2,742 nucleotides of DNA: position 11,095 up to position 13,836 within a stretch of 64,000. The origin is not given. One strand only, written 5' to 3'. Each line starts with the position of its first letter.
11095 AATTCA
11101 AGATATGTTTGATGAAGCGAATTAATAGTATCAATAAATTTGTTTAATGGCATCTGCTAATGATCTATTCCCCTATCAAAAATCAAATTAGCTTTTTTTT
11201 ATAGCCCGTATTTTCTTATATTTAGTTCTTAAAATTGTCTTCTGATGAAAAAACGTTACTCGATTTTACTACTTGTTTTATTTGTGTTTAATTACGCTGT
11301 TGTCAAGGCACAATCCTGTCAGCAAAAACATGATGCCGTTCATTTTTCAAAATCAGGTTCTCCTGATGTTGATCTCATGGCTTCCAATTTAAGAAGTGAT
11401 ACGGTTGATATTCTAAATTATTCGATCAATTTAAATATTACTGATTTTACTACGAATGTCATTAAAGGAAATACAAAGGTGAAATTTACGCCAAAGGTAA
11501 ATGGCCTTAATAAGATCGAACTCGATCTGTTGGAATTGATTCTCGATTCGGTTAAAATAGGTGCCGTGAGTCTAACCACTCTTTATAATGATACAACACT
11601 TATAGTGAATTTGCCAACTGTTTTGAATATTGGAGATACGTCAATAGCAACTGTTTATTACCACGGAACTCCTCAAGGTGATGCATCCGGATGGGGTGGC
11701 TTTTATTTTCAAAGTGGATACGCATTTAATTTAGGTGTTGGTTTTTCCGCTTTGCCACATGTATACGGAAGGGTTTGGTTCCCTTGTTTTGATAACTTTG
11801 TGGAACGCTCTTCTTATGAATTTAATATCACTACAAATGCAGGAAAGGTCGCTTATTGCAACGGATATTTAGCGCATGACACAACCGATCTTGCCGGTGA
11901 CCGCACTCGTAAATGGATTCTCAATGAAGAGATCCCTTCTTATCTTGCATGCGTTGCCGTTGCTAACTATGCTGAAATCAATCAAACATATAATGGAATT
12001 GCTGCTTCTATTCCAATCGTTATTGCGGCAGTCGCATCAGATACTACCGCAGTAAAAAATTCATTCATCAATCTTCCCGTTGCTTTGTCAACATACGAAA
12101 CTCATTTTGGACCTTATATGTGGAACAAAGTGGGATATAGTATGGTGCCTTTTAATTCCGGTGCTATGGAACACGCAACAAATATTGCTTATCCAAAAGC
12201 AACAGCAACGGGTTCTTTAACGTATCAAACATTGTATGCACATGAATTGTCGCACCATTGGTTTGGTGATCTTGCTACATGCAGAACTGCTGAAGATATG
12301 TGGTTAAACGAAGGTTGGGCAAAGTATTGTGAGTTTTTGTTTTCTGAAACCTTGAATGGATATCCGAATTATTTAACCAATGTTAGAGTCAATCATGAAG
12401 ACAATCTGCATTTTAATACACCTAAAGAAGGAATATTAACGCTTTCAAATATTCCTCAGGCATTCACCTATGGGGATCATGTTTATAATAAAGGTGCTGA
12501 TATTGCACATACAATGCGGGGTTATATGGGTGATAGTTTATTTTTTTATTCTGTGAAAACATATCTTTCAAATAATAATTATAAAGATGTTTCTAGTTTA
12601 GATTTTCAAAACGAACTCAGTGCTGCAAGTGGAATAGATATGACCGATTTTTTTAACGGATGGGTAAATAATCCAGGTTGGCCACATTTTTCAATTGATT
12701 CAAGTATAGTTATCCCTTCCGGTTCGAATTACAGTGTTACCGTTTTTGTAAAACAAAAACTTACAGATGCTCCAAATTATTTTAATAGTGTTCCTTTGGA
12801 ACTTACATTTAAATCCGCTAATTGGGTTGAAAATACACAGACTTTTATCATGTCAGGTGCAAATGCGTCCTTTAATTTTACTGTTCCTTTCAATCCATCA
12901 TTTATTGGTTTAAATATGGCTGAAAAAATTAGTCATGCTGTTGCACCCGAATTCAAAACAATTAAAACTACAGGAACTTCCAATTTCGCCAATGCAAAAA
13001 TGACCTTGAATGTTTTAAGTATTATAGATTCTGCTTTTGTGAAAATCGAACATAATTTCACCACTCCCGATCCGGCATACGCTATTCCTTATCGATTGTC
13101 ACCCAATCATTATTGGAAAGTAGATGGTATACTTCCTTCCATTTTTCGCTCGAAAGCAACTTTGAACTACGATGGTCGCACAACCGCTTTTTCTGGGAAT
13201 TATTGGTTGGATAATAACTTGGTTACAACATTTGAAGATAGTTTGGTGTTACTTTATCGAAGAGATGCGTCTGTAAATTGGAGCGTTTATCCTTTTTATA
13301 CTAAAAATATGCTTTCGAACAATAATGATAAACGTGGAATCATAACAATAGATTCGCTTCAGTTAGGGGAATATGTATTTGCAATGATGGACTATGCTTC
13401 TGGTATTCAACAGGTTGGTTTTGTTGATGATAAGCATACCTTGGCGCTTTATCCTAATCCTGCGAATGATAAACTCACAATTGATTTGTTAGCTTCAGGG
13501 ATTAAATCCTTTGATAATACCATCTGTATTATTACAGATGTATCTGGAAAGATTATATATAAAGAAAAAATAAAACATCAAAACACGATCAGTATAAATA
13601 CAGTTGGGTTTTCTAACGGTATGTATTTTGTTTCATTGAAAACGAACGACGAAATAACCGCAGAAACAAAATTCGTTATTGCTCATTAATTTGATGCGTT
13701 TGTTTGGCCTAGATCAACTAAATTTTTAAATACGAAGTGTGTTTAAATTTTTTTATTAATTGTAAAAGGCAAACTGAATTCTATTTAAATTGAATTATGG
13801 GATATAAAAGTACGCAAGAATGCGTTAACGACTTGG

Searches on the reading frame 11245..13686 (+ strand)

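Call 68: search_protein_families(library=pfam, proteins=[window:11245-13686:+], max_evalue=0.001)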
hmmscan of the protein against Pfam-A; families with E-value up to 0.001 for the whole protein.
window:11245-13686:+ (814 aa): 3 families
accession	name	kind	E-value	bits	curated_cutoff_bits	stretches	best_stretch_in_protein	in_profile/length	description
PF01433.26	Peptidase_M1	-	2.1e-28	99.8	27.7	1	281-473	10-218/218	Peptidase family M1 domain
PF18962.6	Por_Secre_tail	-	1.2e-13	51.5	27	1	735-812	1-75/75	Secretion system C-terminal sorting domain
PF17900.6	Peptidase_M1_N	-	1.1e-07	32.5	25.8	1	58-234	4-186/186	Peptidase M1 N-terminal domain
